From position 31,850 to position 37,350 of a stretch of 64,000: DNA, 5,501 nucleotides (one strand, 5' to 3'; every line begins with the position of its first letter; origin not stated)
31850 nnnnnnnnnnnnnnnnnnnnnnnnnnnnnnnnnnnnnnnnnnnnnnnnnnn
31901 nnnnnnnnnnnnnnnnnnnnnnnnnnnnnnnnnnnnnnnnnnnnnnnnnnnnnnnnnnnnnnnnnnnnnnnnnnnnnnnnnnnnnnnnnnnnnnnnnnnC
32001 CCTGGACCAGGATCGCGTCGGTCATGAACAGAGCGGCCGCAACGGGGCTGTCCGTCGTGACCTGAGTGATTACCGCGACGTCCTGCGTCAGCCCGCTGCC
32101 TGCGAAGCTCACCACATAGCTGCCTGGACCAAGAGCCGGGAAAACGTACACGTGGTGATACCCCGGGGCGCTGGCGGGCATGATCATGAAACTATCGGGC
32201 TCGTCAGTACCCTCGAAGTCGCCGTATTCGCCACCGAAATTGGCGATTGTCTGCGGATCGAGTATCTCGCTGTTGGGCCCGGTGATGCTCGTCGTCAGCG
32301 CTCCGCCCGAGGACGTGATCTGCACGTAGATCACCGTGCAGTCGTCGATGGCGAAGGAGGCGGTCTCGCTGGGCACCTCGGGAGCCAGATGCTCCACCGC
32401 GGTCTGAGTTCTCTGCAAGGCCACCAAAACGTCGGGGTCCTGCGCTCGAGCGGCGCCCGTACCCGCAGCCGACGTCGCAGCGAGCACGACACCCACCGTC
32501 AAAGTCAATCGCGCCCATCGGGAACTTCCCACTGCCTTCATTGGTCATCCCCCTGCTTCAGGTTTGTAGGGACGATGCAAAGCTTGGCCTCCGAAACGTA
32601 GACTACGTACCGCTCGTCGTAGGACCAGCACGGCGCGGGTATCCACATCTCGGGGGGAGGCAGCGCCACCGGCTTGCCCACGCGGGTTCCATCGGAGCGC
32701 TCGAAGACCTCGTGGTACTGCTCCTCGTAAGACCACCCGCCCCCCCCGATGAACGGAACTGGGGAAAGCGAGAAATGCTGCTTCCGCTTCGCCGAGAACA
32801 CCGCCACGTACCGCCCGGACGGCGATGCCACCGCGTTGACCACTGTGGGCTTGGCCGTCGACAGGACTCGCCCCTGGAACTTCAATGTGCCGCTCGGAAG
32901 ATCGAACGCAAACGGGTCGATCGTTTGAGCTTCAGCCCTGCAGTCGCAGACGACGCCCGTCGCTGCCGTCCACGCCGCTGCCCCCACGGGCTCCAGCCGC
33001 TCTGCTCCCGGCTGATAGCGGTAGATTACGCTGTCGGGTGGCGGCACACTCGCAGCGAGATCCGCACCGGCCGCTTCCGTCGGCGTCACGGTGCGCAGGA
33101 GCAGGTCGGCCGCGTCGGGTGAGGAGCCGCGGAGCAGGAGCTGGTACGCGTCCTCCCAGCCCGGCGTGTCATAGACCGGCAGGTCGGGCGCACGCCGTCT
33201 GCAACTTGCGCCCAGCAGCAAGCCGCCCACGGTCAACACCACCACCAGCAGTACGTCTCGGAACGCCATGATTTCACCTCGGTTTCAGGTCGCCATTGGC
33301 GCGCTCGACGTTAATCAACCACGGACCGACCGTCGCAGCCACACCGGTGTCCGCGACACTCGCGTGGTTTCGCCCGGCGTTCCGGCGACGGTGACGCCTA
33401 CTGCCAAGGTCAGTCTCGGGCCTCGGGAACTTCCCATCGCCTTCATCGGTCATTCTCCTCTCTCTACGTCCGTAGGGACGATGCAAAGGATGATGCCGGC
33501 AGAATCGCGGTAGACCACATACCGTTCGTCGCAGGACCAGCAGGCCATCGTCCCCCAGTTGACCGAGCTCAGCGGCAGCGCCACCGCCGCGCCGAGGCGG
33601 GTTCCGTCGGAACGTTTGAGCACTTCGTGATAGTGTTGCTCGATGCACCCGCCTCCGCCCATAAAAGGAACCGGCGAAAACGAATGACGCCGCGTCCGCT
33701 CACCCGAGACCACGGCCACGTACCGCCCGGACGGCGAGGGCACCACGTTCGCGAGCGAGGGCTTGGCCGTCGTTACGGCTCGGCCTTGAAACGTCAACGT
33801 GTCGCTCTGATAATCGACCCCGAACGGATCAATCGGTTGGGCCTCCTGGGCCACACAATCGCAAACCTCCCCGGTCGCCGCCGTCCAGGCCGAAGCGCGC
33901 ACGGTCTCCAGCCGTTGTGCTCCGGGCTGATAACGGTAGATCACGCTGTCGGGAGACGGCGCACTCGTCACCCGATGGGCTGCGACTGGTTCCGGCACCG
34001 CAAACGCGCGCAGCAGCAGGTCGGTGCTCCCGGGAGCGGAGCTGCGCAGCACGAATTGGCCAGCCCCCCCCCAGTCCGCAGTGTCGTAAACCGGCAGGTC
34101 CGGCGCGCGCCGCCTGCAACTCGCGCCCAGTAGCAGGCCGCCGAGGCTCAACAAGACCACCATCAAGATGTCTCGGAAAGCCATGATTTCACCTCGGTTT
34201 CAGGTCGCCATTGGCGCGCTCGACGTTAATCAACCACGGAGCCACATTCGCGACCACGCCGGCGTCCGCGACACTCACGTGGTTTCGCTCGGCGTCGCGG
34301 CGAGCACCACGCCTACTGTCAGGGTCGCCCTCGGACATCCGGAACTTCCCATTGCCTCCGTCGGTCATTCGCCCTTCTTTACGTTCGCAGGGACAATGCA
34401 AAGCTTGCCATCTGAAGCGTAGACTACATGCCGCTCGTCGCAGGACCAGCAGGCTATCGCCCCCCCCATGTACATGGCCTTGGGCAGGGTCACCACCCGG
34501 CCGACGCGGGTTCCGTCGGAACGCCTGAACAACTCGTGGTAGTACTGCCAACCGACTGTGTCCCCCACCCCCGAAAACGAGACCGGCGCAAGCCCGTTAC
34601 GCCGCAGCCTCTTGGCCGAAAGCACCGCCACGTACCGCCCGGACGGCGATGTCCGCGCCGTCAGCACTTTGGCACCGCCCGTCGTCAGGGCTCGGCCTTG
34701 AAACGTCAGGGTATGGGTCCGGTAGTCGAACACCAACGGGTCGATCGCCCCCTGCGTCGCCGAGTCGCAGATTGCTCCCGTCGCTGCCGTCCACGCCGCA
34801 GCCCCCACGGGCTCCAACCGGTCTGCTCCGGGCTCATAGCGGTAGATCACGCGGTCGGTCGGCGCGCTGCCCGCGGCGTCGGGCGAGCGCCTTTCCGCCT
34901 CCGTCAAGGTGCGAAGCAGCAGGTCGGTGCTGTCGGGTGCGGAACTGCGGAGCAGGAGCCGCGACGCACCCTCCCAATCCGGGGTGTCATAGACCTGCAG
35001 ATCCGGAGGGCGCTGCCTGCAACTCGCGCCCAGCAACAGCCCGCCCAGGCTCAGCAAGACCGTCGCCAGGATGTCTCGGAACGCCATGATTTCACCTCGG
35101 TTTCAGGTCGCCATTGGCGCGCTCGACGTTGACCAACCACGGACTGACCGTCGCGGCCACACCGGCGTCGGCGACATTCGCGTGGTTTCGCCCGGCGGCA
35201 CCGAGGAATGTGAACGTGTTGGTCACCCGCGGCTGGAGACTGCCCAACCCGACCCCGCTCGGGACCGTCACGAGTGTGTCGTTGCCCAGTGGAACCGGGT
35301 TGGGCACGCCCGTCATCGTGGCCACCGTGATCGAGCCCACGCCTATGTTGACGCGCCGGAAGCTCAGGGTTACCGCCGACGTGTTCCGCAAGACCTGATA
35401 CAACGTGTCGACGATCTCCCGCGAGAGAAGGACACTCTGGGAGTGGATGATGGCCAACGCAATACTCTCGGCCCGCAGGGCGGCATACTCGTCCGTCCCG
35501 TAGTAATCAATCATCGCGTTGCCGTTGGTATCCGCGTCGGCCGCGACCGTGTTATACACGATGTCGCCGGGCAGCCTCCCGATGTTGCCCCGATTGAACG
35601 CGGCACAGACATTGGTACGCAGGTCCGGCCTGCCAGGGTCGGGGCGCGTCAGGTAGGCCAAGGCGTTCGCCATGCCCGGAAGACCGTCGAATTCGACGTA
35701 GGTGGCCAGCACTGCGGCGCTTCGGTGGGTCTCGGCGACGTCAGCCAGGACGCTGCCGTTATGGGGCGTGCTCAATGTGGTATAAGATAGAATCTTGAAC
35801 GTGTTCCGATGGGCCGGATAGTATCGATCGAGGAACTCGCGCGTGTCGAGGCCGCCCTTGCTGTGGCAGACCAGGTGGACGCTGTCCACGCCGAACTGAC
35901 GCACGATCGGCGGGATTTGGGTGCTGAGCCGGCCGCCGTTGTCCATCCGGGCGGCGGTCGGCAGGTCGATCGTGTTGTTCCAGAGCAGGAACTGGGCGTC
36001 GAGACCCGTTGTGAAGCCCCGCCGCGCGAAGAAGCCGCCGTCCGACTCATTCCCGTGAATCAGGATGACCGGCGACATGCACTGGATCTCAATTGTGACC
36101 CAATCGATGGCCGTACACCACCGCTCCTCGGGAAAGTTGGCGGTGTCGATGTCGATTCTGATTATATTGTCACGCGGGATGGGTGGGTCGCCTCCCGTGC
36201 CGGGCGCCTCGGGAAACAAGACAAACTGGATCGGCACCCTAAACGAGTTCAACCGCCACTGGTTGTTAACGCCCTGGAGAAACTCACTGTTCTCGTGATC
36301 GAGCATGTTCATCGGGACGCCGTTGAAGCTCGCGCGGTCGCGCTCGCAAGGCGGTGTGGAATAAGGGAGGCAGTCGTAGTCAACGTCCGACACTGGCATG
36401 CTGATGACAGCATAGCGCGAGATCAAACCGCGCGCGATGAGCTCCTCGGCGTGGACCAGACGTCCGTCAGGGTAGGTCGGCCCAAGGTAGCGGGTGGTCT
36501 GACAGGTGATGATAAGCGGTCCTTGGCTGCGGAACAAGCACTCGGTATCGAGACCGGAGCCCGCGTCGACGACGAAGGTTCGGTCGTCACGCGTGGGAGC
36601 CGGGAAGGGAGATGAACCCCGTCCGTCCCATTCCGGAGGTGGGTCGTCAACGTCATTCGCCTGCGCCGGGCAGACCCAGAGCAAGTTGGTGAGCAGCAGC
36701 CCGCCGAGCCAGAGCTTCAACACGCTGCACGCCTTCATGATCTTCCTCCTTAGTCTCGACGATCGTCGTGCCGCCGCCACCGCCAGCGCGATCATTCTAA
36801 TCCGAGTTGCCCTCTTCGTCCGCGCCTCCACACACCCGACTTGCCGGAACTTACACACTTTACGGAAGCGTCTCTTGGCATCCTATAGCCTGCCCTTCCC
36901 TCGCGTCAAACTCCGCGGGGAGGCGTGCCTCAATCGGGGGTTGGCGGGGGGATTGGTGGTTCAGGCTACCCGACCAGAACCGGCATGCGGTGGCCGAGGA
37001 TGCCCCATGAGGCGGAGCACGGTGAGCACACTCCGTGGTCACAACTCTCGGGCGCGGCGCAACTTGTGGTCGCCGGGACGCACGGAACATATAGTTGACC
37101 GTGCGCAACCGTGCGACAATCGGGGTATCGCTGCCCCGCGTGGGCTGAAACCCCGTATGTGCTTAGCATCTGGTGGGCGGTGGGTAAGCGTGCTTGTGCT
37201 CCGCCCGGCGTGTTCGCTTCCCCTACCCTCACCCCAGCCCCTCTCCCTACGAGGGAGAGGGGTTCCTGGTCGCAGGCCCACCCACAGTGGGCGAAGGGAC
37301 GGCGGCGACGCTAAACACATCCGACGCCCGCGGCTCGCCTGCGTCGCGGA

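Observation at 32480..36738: Secreted lipase followed by a triplicated, diverged lipoprotein gene with chimeric junction scars: effector-immunity-like layout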

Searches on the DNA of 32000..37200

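Call 98: search_rna_families(source=window, start=32000, end=37200, threshold=evalue, max_evalue=1)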
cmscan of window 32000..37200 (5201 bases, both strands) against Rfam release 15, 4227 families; matches with E-value up to 1: 0.
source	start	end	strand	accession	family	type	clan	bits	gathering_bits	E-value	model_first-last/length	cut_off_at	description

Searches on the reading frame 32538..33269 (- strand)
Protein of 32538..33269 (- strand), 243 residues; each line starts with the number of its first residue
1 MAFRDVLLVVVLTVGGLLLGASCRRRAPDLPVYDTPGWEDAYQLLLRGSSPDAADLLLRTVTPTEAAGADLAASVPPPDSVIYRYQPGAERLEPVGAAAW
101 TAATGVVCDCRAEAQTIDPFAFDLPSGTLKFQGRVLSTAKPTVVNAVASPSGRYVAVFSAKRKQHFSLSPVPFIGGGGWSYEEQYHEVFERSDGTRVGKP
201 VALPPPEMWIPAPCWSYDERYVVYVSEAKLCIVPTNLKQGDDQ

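Call 5: search_protein_families(library=pfam, proteins=[window:32538-33269:-], max_evalue=0.1)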
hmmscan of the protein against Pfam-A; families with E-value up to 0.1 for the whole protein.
window:32538-33269:- (243 aa): 0 families

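Call 6: search_protein_families(library=ncbifam, proteins=[window:32538-33269:-], max_evalue=0.1)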
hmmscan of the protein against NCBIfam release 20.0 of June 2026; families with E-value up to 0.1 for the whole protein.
window:32538-33269:- (243 aa): 0 families

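Call 8: find_homologous_proteins(query=window:32538-33269:-, max_evalue=0.001)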
Query window:32538-33269:- (243 aa): 3 proteins with E <= 0.001 among 4381 candidates.
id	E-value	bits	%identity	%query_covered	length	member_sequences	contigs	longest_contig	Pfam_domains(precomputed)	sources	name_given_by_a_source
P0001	2.8e-161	552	100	100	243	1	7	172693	-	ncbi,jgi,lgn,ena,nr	ncbi:MAG TPA: hypothetical protein PKK06_06125 [Phycisphaerae bacterium]|nr:hypothetical protein [Ph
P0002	6.0e-87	309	62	99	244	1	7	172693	-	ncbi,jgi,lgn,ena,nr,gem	ncbi:MAG TPA: hypothetical protein PKK06_06120 [Phycisphaerae bacterium]|nr:hypothetical protein [Ph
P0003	7.8e-83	296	60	99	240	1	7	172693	-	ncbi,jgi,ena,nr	ncbi:MAG TPA: hypothetical protein PKK06_06115 [Phycisphaerae bacterium]|nr:hypothetical protein [Ph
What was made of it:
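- Tried and rejected: It found only the three paralogs (call 8).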

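Call 30: predict_structure(alignment_id=A3)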
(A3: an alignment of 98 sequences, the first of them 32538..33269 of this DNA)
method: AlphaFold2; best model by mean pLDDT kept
length: 243 residues; sequences in the alignment: 98
mean_pLDDT: 89.9   pTM: 0.83
mean pLDDT of the five models: 89.9, 89.2, 89.0, 88.1, 88.0
residues with pLDDT >= 90: 169; 70-90: 52; 50-70: 20; < 50: 2
segments of 3 or more residues with pLDDT < 50: none
pLDDT, mean of each block of 10 residues (from residue 1): 85 83 74 93 96 97 91 94 96 98 97 90 94 98 95 96 75 69 94 97 80 94 93 91 47
secondary structure, 60 per line:
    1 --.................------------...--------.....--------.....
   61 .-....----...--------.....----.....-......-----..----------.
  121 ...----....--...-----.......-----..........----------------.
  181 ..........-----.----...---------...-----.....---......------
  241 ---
elements in order: H3-19 E32-34 E43-47 E56-61 H63-66 E82-86 E91-95 H97-102 E120-123 E128-131 E134-136 E142-148 E154-163 E180-190 E201-203 E213-215 E221-225 E229-234
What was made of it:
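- On Lipase-specific foldase (Lif, Pfam Lipase_chap): The AF2 model is all-beta apart from the signal helix (call 30).
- M is all-beta and has no Lipase_chap match (calls 5, 30).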

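Call 36: fold_search(model_id=the predicted structure, library=pdb)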
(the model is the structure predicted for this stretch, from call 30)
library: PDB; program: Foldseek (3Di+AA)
matches with E <= 10: 1205; with E <= 0.001: 0
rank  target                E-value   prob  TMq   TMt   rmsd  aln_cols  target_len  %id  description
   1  3bws_A                1.3e-03  1.00  0.35  0.22  13.3       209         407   13  Crystal structure of the leptospiral antigen Lp49 (released 2008-10-07)
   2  1jju_B                1.5e-03  1.00  0.28  0.21  14.2       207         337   14  Structure of a Quinohemoprotein Amine Dehydrogenase with a Unique Redox Cofactor and Highly Unusual Crosslinking (released 2001-12-12)
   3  9a40_B                2.5e-03  0.72  0.22  0.16  17.1       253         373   11  model of Cullin4 (released 2024-09-18)
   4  7mx5_A                2.6e-03  0.97  0.26  0.17  13.8       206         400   14  Crystal structure of TolB from Acinetobacter baumannii (released 2021-05-26)
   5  5oex_A                3.6e-03  0.99  0.27  0.15  13.5       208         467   13  Complex with iodine ion for thiocyanate dehydrogenase from Thioalkalivibrio paradoxus (released 2018-08-01)
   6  1mg2_A                4.7e-03  0.99  0.28  0.18  20.7       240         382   10  MUTATION OF ALPHA PHE55 OF METHYLAMINE DEHYDROGENASE ALTERS THE REORGANIZATION ENERGY AND ELECTRONIC COUPLING FOR ITS  (released 2002-12-11)
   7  6ikg_A                5.0e-03  0.92  0.29  0.13  16.1       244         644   17  Crystal structure of substrate-bound S9 peptidase (S514A mutant) from Deinococcus radiodurans (released 2018-11-14)
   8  5yzn_A                5.6e-03  0.90  0.29  0.13  16.5       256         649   15  Crystal structure of S9 peptidase (active form) from Deinococcus radiodurans R1 (released 2018-11-14)
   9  5c2v_B                6.9e-03  0.87  0.24  0.18  14.2       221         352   13  Kuenenia stuttgartiensis Hydrazine Synthase (released 2015-10-14)
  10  4u1f_B                8.2e-03  0.97  0.29  0.16  15.5       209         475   13  Crystal structure of middle domain of eukaryotic translation initiation factor eIF3b (released 2014-09-10)
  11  8t55_A                8.2e-03  0.93  0.27  0.21  13.6       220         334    8  Co-crystal structure of the WD-repeat domain of human WDR91 in complex with MR46654 (released 2023-07-05)
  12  7mx5_B                8.6e-03  0.96  0.27  0.17  13.4       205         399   14  Crystal structure of TolB from Acinetobacter baumannii (released 2021-05-26)
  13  9qzc_i                8.6e-03  0.69  0.23  0.14  16.4       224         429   12  Proximal A-C linker of Tetrahymena centriole, one repeating unit (released 2025-09-17)
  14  5aja_A                9.1e-03  0.77  0.27  0.22  15.0       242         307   12  Crystal structure of mandrill SAMHD1 (amino acid residues 1-114) bound to Vpx isolated from mandrill and human DCAF1 ( (released 2015-04-22)
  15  8wca_B                9.1e-03  0.47  0.20  0.16  16.9       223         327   11  Cryo-EM structure of the PEA-bound hTAAR1-Gs complex (released 2023-12-27)
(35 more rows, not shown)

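Call 42: find_homologous_proteins(query=A3, max_evalue=0.00001)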
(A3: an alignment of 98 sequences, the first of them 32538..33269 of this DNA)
Query A3 (98 sequences) (243 aa, profile of the alignment): 5 proteins with E <= 0.00001 among 8000 candidates.
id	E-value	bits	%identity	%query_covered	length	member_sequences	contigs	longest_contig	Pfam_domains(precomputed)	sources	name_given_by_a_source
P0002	1.3e-74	268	62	99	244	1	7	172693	-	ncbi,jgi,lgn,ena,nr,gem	ncbi:MAG TPA: hypothetical protein PKK06_06120 [Phycisphaerae bacterium]|nr:hypothetical protein [Ph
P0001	2.3e-70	255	100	100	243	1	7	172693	-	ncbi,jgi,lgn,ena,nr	ncbi:MAG TPA: hypothetical protein PKK06_06125 [Phycisphaerae bacterium]|nr:hypothetical protein [Ph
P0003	1.3e-68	249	60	99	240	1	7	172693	-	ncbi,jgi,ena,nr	ncbi:MAG TPA: hypothetical protein PKK06_06115 [Phycisphaerae bacterium]|nr:hypothetical protein [Ph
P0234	3.9e-57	211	25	93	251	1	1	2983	-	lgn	-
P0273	3.5e-26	110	35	19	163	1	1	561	-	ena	-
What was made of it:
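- Tried and rejected: Repeating it with a 98-sequence profile added almost nothing (call 42).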

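Call 52: search_solved_structures(query=A3, max_evalue=10)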
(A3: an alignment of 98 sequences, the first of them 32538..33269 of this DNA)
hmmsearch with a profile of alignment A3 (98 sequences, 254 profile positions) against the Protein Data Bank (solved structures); distinct sequences matched with E-value up to 10: 20.
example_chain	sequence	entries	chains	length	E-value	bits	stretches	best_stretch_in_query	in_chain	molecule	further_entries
9zbj_B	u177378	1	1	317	0.0019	20.5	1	144-174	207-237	Target of rapamycin complex subunit LST8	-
9zbk_B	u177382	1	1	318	0.0019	20.5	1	144-174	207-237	Target of rapamycin complex subunit LST8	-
4jsn_D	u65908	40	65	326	0.002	20.4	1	144-174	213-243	Target of rapamycin complex subunit LST8 | mLST8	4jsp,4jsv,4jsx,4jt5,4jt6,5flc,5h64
5wbu_D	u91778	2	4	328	0.0021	20.4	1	144-174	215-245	Target of rapamycin complex subunit LST8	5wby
7tzo_C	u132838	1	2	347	0.0024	20.1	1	144-174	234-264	Target of rapamycin complex subunit LST8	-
6ugm_K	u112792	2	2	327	0.013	17.7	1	138-168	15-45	Swd3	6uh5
6chg_A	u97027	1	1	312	0.029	16.7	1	140-168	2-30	KLLA0E24487p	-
6jlq_C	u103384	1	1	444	0.08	15.2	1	218-232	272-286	WD repeat-containing protein 20,highly similar to WD repeat protein 20,WD repeat-containin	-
5yzv_A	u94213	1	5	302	0.082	15.2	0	151-176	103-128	Probable serine/threonine-protein kinase PkwA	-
5k19_A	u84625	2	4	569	0.12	14.7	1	218-232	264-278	WD repeat-containing protein 20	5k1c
4wjs_A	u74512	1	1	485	0.21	13.8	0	153-173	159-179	Rsa4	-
7mx5_A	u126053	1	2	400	0.23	13.7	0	222-246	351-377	Tol-Pal system protein TolB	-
1ce2_A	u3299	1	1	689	0.24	13.6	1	108-155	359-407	PROTEIN (LACTOFERRIN)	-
1biy_A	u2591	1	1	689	0.24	13.6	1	108-155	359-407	LACTOFERRIN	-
8pv1_Ch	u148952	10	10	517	0.25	13.5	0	153-173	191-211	Ribosome assembly protein 4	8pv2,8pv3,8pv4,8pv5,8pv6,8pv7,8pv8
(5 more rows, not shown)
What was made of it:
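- Closest known: PD40/TolB-like beta-propeller proteins. Same: The best fold matches, though weak, are propellers (calls 36, 52).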

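Call 82: find_encoding_contigs(protein=P0002, flank=4000, max_places=8)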
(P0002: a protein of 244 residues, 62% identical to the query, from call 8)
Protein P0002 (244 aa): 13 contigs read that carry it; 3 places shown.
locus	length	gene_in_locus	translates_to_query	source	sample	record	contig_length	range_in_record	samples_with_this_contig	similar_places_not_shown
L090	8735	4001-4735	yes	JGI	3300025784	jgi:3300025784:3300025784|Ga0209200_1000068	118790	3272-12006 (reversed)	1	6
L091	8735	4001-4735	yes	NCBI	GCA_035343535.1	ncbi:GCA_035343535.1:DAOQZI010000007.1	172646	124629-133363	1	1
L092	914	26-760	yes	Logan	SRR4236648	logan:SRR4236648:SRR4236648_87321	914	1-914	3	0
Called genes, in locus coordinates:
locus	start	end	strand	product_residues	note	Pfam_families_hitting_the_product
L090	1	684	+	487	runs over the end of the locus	PF00578:AhpC-TSA, PF08534:Redoxin, PF00085:Thioredoxin (weak), PF13905:Thioredoxin_8, PF13428:TPR_14 (faint), PF14559:TPR_19 (faint)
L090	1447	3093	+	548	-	PF24096:DUF7379 (weak)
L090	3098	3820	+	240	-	-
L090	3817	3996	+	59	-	-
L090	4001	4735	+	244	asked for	-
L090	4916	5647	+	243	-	-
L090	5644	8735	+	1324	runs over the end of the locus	PF12768:Rax2 (weak), PF17164:DUF5122 (faint), PF19565:DUF6087 (faint), PF26648:zf_Tbcl_4 (faint), PF12768:Rax2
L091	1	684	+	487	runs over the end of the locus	PF00578:AhpC-TSA, PF08534:Redoxin, PF00085:Thioredoxin (weak), PF13905:Thioredoxin_8, PF13428:TPR_14 (faint), PF14559:TPR_19 (faint)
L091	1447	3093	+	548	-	PF24096:DUF7379 (weak)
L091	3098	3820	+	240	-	-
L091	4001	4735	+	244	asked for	-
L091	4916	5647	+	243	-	-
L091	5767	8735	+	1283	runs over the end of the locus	PF17164:DUF5122 (faint), PF19565:DUF6087 (faint), PF12768:Rax2 (weak), PF26648:zf_Tbcl_4 (faint), PF12768:Rax2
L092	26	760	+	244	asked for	-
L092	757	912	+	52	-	?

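Call 83: search_protein_families(library=padloc, proteins=[window:32538-33269:-], max_evalue=0.01)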
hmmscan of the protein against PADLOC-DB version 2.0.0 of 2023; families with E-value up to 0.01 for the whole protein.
window:32538-33269:- (243 aa): 0 families
